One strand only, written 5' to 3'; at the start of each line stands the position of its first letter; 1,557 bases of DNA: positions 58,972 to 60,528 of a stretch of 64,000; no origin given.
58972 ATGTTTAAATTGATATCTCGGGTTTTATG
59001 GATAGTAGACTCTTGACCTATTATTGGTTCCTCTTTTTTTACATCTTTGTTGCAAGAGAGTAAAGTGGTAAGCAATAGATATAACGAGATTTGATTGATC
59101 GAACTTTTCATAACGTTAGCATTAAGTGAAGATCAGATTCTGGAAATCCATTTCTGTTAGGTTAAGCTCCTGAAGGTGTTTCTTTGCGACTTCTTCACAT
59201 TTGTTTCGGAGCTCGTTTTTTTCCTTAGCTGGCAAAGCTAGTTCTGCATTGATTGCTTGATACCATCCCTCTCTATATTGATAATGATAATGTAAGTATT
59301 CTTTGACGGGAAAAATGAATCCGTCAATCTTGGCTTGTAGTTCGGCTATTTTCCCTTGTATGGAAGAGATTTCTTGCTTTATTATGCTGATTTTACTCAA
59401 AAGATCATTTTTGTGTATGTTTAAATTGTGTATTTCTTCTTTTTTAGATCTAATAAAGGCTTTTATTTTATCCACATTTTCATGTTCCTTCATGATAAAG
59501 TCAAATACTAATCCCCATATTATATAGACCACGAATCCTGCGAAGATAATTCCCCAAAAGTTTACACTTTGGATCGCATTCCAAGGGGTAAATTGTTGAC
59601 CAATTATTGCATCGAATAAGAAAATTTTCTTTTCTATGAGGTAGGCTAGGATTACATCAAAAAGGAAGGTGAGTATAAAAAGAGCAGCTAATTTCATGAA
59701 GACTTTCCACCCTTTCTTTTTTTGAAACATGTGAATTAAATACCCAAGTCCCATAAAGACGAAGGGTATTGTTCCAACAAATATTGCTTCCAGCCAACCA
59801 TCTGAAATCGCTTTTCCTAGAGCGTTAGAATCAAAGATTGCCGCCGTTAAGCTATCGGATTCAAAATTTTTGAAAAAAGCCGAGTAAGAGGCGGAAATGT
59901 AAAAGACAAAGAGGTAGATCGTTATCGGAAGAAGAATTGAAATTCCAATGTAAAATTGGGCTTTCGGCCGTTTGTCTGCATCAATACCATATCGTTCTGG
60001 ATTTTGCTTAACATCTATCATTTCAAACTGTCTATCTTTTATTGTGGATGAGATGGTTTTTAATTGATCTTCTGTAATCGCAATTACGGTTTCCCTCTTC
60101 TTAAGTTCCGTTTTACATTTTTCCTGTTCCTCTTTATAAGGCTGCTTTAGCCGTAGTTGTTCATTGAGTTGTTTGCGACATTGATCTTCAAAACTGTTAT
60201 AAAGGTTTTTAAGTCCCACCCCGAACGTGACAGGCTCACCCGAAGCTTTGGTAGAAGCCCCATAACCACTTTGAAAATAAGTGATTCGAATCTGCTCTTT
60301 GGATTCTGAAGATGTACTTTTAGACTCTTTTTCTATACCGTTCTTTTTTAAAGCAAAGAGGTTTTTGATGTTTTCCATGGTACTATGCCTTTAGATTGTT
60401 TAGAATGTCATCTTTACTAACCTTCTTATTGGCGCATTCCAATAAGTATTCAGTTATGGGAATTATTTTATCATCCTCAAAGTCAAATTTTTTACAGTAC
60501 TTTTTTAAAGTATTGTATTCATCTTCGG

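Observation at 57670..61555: AT-rich six-gene operon of uncharacterised proteins (soluble protein, 3-TM protein, TerB-like, 4-TM coiled-coil protein, lipoprotein, DUF4236 membrane protein): likely horizontally acquired envelope-stress or defence-type module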

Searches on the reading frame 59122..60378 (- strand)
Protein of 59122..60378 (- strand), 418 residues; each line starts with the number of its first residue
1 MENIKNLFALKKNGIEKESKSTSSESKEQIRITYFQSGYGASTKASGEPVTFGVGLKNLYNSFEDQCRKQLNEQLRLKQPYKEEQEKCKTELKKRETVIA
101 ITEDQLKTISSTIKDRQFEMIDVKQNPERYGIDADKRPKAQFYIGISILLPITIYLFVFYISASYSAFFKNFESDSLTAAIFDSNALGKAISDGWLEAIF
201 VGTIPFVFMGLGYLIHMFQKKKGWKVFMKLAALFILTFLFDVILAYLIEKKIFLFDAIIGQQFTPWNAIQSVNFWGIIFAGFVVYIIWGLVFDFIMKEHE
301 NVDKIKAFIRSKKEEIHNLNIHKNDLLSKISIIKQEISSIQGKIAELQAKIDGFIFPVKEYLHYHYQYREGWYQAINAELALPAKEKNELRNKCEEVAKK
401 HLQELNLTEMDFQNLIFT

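Call 3: search_protein_families(library=pfam, proteins=[window:59122-60378:-], max_evalue=1)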
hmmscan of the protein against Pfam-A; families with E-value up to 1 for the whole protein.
window:59122-60378:- (418 aa): 5 families
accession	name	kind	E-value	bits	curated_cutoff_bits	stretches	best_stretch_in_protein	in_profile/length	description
PF07929.16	PRiA4_ORF3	-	0.038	14.2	26.6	1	306-396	36-122/173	Plasmid pRiA4b ORF-3-like protein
PF06193.16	Orthopox_A5L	-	0.055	13.4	25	0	60-120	43-99/273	Orthopoxvirus A5L protein-like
PF14927.11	Neurensin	-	0.4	10.8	27.7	0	356-379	2-25/132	Neurensin/Transmembrane protein 74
PF09551.15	Spore_II_R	-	0.5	11.3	25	1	314-380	41-105/128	Stage II sporulation protein R (spore_II_R)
PF01519.22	DUF16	-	0.65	10.9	40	0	68-123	22-66/104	Protein of unknown function DUF16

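Call 4: search_protein_families(library=padloc, proteins=[window:59122-60378:-], max_evalue=1)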
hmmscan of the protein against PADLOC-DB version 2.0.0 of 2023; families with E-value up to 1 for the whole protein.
window:59122-60378:- (418 aa): 3 families
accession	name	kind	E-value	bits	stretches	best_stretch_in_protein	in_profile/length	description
PDLC03859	LmuB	-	0.00017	18.9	2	300-403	346-429/611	-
PDLC03865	LmuB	-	0.036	10.2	1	300-410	374-484/1007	-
PDLC03863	LmuB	-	0.082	9.6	1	302-362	350-411/610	-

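Call 5: search_protein_families(library=ncbifam, proteins=[window:59122-60378:-], max_evalue=1)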
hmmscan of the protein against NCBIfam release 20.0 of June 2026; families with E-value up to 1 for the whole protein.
window:59122-60378:- (418 aa): 4 families
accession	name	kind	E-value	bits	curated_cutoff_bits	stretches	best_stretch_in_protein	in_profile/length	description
TIGR04523.1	Mplasa_alph_rch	subfamily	0.0057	14.6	270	1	298-349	368-419/745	helix-rich protein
NF047363.1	Zn_ribbon_CdsZ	equivalog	0.0067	15.9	275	1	310-407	26-124/251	zinc ribbon domain regulatory protein CdsZ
NF045487.1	ASRP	equivalog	0.01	14.4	300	1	295-396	123-215/593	archaea-specific SMC-related protein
NF037962.1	arsenic_eff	subfamily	0.025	13.9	100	1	277-321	99-147/287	arsenic efflux protein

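Call 6: search_protein_families(library=phrogs, proteins=[window:59122-60378:-], max_evalue=1)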
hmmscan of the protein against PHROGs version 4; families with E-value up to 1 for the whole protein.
window:59122-60378:- (418 aa): 13 families
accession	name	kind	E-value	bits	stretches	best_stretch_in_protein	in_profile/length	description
phrog_14909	-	head and packaging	0.011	16.8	1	296-354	49-108/116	virion structural protein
phrog_10574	-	tail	0.018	14.8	1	58-350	255-403/640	tail length tape measure protein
phrog_12015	-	unknown function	0.034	14.7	1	286-354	84-152/165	-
phrog_3735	-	unknown function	0.04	14.9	1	300-401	27-120/182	-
phrog_22621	-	unknown function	0.057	14.7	1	277-316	30-70/122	-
phrog_17832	-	unknown function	0.07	14.3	0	86-117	28-56/84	-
phrog_1625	-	moron, auxiliary metabolic gene and host takeover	0.1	13.6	1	267-352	8-94/110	involved in bacteriocin production or immunity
phrog_736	-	unknown function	0.11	13.6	1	264-354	4-92/112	-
phrog_8120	-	unknown function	0.12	13.7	1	275-326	22-71/82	-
phrog_3630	-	unknown function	0.19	12.1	1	217-280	26-94/274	-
phrog_17268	-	unknown function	0.3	12.6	0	370-389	50-69/70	-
phrog_2536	-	lysis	0.31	12.1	0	361-390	19-47/129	Rz-like spanin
phrog_5962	-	unknown function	0.51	11.9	0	279-348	4-71/109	-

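Call 8: find_encoding_contigs(protein=window:59122-60378:-, flank=10000, max_places=6)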
Protein window:59122-60378:- (418 aa): no gene with exactly this product is on record in the collection.

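Call 9: find_homologous_proteins(query=window:59122-60378:-)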
Query window:59122-60378:- (418 aa): 1647 proteins with E <= 0.001 among 8000 candidates; the best 120 are listed.
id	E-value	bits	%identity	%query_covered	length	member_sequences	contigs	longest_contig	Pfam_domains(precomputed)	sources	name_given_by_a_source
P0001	5.4e-274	926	100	100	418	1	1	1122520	-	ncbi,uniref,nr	ncbi:ABC transporter permease [Aureisphaera galaxeae]|uniref:ABC transporter permease n=1 Tax=Aureis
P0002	3.0e-212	723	78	100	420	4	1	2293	-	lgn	-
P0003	6.3e-210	716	76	100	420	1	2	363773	-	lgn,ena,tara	tara:strand:- start:1374 stop:2636 length:1263 start_codon:yes stop_codon:yes gene_type:complete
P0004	6.1e-206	702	74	100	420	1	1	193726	-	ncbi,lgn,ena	-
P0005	8.2e-206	702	75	100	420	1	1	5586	-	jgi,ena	-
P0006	1.1e-205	702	75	100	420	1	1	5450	-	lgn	-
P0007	2.0e-205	701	75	100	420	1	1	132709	-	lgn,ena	-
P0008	5.0e-205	699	74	100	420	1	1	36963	-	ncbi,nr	ncbi:ABC transporter permease [Flavobacteriaceae bacterium AH-315-B10]|nr:ABC transporter permease [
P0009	1.4e-204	698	74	100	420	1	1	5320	-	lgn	-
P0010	1.1e-202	692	73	100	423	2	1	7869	-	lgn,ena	-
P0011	1.2e-202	692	73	100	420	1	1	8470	-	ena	-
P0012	1.7e-202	691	73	100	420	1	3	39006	-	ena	-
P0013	1.8e-202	691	72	100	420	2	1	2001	-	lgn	-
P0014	1.9e-202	691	72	100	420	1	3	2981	-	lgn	-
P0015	1.9e-202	691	73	100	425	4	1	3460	-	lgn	-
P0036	2.0e-196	671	71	100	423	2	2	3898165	-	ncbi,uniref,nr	ncbi:ABC transporter permease [Polaribacter porphyrae]|uniref:ABC transporter permease n=1 Tax=Polar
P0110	3.8e-182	624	67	100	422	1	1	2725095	-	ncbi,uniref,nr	ncbi:ABC transporter permease [Flavobacterium litorale]|uniref:ABC transporter permease n=1 Tax=Flav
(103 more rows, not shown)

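Call 10: find_encoding_contigs(protein=P0001, flank=10000, max_places=3)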
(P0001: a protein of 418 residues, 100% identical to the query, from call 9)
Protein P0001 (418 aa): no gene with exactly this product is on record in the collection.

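Call 11: find_encoding_contigs(protein=P0036, flank=10000, max_places=2)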
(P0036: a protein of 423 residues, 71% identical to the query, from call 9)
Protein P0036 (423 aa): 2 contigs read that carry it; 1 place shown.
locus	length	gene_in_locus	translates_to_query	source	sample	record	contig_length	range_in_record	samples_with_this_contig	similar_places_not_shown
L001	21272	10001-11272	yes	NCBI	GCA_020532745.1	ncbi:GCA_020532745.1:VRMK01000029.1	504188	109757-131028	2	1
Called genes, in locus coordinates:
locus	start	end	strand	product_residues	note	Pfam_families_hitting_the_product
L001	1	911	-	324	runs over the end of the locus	PF13650:Asp_protease_2 (faint), PF13975:gag-asp_proteas (faint)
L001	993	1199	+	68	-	PF28003:CAL67264-like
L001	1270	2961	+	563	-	PF00005:ABC_tran, PF00931:NB-ARC (faint), PF02463:SMC_N (faint), PF13555:AAA_29 (faint), PF13173:AAA_14 (faint), PF12848:ABC_tran_Xtn, PF00005:ABC_tran, PF13476:AAA_23 (weak), +1 more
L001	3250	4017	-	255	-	-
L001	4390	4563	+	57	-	-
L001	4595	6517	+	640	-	PF13374:TPR_10 (faint), PF13424:TPR_12 (faint)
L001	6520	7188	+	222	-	PF00072:Response_reg (faint)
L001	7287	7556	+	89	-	-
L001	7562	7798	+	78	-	-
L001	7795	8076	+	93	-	PF01809:YidD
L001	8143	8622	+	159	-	PF19067:DUF5763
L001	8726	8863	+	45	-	-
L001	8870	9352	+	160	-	PF08239:SH3_3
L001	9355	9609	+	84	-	PF14020:DUF4236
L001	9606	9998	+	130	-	PF05099:TerB (faint)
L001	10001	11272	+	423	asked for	-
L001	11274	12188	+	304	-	-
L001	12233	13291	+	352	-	PF13588:HSDR_N_2, PF04313:HSDR_N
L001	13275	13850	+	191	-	-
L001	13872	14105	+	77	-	-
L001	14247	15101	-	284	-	-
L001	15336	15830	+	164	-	-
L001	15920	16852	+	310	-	PF13354:Beta-lactamase2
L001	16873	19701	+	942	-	PF07690:MFS_1, PF03219:TLC, PF13646:HEAT_2 (faint)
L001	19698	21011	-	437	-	PF13354:Beta-lactamase2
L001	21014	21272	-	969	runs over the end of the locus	PF01326:PPDK_N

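Call 12: find_encoding_contigs(protein=P0110, flank=10000, max_places=2)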
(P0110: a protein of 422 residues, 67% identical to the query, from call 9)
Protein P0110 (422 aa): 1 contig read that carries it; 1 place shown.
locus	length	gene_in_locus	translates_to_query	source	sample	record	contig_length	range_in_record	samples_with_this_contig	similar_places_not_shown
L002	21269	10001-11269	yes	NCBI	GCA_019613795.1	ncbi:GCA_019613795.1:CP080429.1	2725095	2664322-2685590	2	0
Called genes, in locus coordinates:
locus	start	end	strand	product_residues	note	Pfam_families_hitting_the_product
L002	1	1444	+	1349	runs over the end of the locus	PF13395:HNH_4, PF18541:RuvC_III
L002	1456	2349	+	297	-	PF01867:Cas_Cas1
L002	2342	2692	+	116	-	PF20803:PaaX_M (faint), PF09827:CRISPR_Cas2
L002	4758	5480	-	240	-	-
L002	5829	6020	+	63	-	-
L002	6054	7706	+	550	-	PF13374:TPR_10 (faint), PF07719:TPR_2 (faint), PF13181:TPR_8 (faint), PF13424:TPR_12 (weak), PF00515:TPR_1 (weak)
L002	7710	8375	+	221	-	-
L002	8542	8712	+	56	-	-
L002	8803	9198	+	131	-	-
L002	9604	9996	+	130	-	-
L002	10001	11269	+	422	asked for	-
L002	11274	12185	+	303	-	-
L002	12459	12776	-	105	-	PF03400:DDE_Tnp_IS1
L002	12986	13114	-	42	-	PF03811:Zn_ribbon_InsA (faint)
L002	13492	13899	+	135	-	PF16732:ComP_DUS (weak)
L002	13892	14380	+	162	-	-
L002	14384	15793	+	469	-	PF00437:T2SSE, PF25199:nSTAND_NTPase5 (weak), PF13173:AAA_14 (faint)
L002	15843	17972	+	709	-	PF00263:Secretin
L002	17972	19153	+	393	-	-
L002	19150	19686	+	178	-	-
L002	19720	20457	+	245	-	-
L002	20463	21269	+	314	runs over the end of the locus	-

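Call 16: find_related_loci(query=A1, collection=genome_contigs, flank=8000)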
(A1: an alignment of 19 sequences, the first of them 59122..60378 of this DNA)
Query A1 (418 aa) in genome_contigs; peptide patterns used: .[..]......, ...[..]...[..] (x = any residue, [..] = any of these).
366 stretches matched a pattern; 238 encode a relative of the query (tblastn E <= 1e-3); the best 80 are kept; 80 distinct loci.
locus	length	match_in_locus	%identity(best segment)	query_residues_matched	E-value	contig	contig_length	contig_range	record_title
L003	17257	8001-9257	74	1-418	0e+0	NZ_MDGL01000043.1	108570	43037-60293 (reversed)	Maribacter sp. 4G9 scaffold139_cov698_read244, whole genome shotgun sequence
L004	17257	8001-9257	74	1-418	0e+0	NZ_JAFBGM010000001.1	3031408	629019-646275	Aurantibacter crassamenti strain HG732 Aurantibacteria_1, whole genome shotgun sequence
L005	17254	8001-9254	73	1-418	0e+0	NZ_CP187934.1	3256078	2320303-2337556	Winogradskyella sp. HB-48 chromosome, complete genome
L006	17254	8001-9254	73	1-418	0e+0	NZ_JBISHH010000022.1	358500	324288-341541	Algibacter sp. Ld11 12925C00022.1, whole genome shotgun sequence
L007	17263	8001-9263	71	1-418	0e+0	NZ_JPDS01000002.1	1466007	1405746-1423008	Polaribacter sp. Hel1_85 PHEL85b, whole genome shotgun sequence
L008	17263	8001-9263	71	1-418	0e+0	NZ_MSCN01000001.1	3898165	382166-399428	Polaribacter porphyrae strain NBRC 108759 scaffold00001, whole genome shotgun sequence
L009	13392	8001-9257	72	1-418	0e+0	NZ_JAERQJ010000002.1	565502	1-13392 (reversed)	Aquimarina mytili strain KCTC 23302 scaffold2-size565502, whole genome shotgun sequence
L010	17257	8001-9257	73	1-418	0e+0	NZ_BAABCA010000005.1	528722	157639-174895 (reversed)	Postechiella marina strain JCM 17630 sequence05, whole genome shotgun sequence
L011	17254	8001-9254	72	1-418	0e+0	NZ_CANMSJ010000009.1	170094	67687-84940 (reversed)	Uncultured Lacinutrix sp. isolate 2-990-J.fasta NODE_9, whole genome shotgun sequence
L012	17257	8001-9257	71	1-418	0e+0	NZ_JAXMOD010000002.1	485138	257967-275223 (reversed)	MAG: Psychroserpens sp. isolate EC_MBin.41 ECX_47CoAssmbCtg, whole genome shotgun sequence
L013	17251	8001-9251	71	1-417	0e+0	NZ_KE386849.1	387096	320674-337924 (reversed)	Aequorivita capsosiphonis DSM 23843 G440DRAFT_scaffold00003.3, whole genome shotgun sequence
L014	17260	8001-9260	71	1-418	0e+0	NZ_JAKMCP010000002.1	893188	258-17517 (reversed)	Aestuariivivens sediminis strain S-DT1-15 NODE_2_length_893188_cov_48.716166, whole genome shotgun sequence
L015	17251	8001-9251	70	1-417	0e+0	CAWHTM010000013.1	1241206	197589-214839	MAG: uncultured Flavobacteriaceae bacterium isolate MFD03250.bin.2.47 genome assembly, contig: contig_4875, whole genome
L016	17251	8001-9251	70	1-418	0e+0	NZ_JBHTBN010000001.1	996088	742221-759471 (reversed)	Jejudonia soesokkakensis strain CCUG 63830 GCM70025289_14, whole genome shotgun sequence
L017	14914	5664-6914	70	1-417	0e+0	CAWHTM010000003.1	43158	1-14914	MAG: uncultured Flavobacteriaceae bacterium isolate MFD03250.bin.2.47 genome assembly, contig: contig_21108, whole genom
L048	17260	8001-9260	59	1-418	3e-159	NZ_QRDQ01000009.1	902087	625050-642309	Flavobacterium cutihirudinis strain DSM 25795 Ga0131252_103, whole genome shotgun sequence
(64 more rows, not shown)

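Call 23: predict_structure(alignment_id=A1)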
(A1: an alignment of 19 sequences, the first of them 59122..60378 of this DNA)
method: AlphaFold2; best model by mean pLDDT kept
length: 418 residues; sequences in the alignment: 19
mean_pLDDT: 69.8   pTM: 0.43
mean pLDDT of the five models: 69.8, 66.6, 64.3, 63.8, 63.7
residues with pLDDT >= 90: 67; 70-90: 166; 50-70: 127; < 50: 58
segments of 3 or more residues with pLDDT < 50: 1-31, 170-173, 175-182, 411-418
pLDDT, mean of each block of 10 residues (from residue 1): 38 33 46 52 56 71 71 77 90 92 93 91 82 61 67 64 53 46 50 59 65 69 73 78 75 62 73 74 73 72 82 92 93 92 83 64 73 70 80 83 69 35
secondary structure, 60 per line:
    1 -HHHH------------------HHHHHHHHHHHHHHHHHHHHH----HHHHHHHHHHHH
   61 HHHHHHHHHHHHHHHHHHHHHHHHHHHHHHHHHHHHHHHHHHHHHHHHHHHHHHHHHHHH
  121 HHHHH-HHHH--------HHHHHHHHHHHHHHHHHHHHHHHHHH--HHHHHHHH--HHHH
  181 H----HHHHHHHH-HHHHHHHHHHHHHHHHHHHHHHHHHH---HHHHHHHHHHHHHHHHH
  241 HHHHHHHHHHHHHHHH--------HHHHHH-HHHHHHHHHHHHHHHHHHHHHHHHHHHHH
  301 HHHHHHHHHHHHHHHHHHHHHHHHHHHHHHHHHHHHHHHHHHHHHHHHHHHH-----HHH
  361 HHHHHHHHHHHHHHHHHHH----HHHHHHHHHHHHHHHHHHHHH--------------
elements in order: H2-5 H24-44 H49-125 H127-130 H139-164 H167-174 H177-181 H186-193 H195-220 H224-256 H265-270 H272-352 H358-379 H384-404

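Call 25: search_protein_representatives(alignment_id=A1)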
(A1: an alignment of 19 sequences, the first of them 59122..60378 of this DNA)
Query: 19 sequences, 420 profile positions. Proteins with E-value up to 0.001 (for the whole library): 719; up to 1e-10: 571; up to 1e-30: 257. The best 150 are listed.
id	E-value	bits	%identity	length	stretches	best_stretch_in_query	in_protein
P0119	8.7e-215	729.7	-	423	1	1-419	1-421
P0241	1.1e-145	502.0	-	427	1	1-408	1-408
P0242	7.5e-139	479.6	-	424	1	5-416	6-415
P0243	3.8e-138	477.2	-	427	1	1-419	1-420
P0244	1.1e-131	456.0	-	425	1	1-413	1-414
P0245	7.0e-128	443.4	-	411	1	1-406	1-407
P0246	6.1e-127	440.3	-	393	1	34-407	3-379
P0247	8.7e-127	439.8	-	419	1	4-405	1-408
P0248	9.2e-124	429.9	-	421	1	19-419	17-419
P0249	1.2e-116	406.4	-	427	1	23-405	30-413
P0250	1.6e-106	373.1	-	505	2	90-410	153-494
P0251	5.5e-105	368.0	-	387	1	38-408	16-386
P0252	6.5e-105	367.8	-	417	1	18-407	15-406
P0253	2.1e-104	366.1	-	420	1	5-418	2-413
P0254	3.4e-104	365.4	-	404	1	32-408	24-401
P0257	3.0e-85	303.0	-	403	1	3-396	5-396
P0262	9.9e-82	291.4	-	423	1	1-379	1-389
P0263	2.0e-81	290.4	-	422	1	5-405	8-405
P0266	8.9e-81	288.3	-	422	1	6-381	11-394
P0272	4.5e-75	269.5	-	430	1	36-389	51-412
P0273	6.6e-75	268.9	-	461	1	23-406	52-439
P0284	3.9e-72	259.8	-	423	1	4-409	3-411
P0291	9.3e-71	255.2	-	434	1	3-403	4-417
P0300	1.9e-66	241.1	-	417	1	26-404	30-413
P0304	4.8e-65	236.4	-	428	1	2-405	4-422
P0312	1.7e-63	231.3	-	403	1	23-400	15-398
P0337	4.0e-58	213.6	-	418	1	3-403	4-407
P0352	2.3e-56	207.8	-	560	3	66-343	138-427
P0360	4.7e-55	203.5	-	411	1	4-395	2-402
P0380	9.7e-52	192.6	-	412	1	4-391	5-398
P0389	1.1e-50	189.2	-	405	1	5-372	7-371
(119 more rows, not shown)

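Call 34: fold_search(model_id=the predicted structure, library=pdb)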
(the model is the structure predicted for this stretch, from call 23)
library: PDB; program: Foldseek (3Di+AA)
matches with E <= 10: 169; with E <= 0.001: 0
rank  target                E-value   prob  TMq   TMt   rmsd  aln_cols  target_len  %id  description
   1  7k58_C                2.0e-02  0.99  0.31  0.05  17.0       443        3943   13  Structure of outer-arm dyneins bound to microtubule with microtubule binding state 1(MTBS-1) (released 2021-09-29)
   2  9e5c_5k               3.5e-02  0.60  0.17  0.04  22.4       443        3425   11  Cryo-EM structure of 96 nm repeat of microtubule doublet from T. brucei flagellum (released 2025-03-12)
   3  9e5c_6c               4.1e-02  0.60  0.17  0.04  20.3       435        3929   12  Cryo-EM structure of 96 nm repeat of microtubule doublet from T. brucei flagellum (released 2025-03-12)
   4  8glv_Cn               6.7e-02  0.80  0.24  0.04  18.5       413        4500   11  96-nm repeat unit of doublet microtubules from Chlamydomonas reinhardtii flagella (released 2023-05-31)
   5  7k5b_C                7.7e-02  0.69  0.23  0.05  17.1       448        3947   13  Structure of outer-arm dynein bound to microtubule doublet in microtubule binding state 2 (MTBS-2) (released 2021-09-29)
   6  6mrt_A                1.6e-01  0.41  0.15  0.21  63.5       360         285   14  12-meric ClyA pore complex (released 2019-05-15)
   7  6xns_B                2.0e-01  0.18  0.12  0.15  49.7       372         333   14  C3_crown-05 (released 2020-12-23)
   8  7sqc_1K               2.3e-01  0.21  0.13  0.16  55.5       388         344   10  Ciliary C1 central pair apparatus isolated from Chlamydomonas reinhardtii (released 2022-04-13)
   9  6h2x                  2.5e-01  0.90  0.33  0.37  24.8       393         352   11  MukB coiled-coil elbow from E. coli (released 2019-03-06)
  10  7zr1_C                2.5e-01  0.18  0.15  0.10  38.4       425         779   12  Chaetomium thermophilum Mre11-Rad50-Nbs1 complex bound to ATPyS (composite structure) (released 2023-01-11)
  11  9y6s_5b               3.0e-01  0.51  0.25  0.06  18.3       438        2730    9  96-nm repeat of the Leishmania tarentolae doublet microtubule (released 2025-12-17)
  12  2wcd_A                3.2e-01  0.21  0.14  0.19  64.4       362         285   14  Crystal structure of the assembled cytolysin A pore (released 2009-05-05)
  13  7zr1_D                3.2e-01  0.21  0.16  0.10  45.1       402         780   12  Chaetomium thermophilum Mre11-Rad50-Nbs1 complex bound to ATPyS (composite structure) (released 2023-01-11)
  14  7sqc_1J               3.2e-01  0.13  0.10  0.12  58.8       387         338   10  Ciliary C1 central pair apparatus isolated from Chlamydomonas reinhardtii (released 2022-04-13)
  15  7n6g_3V               3.3e-01  0.18  0.17  0.17  53.4       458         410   10  C1 of central pair (released 2022-05-18)
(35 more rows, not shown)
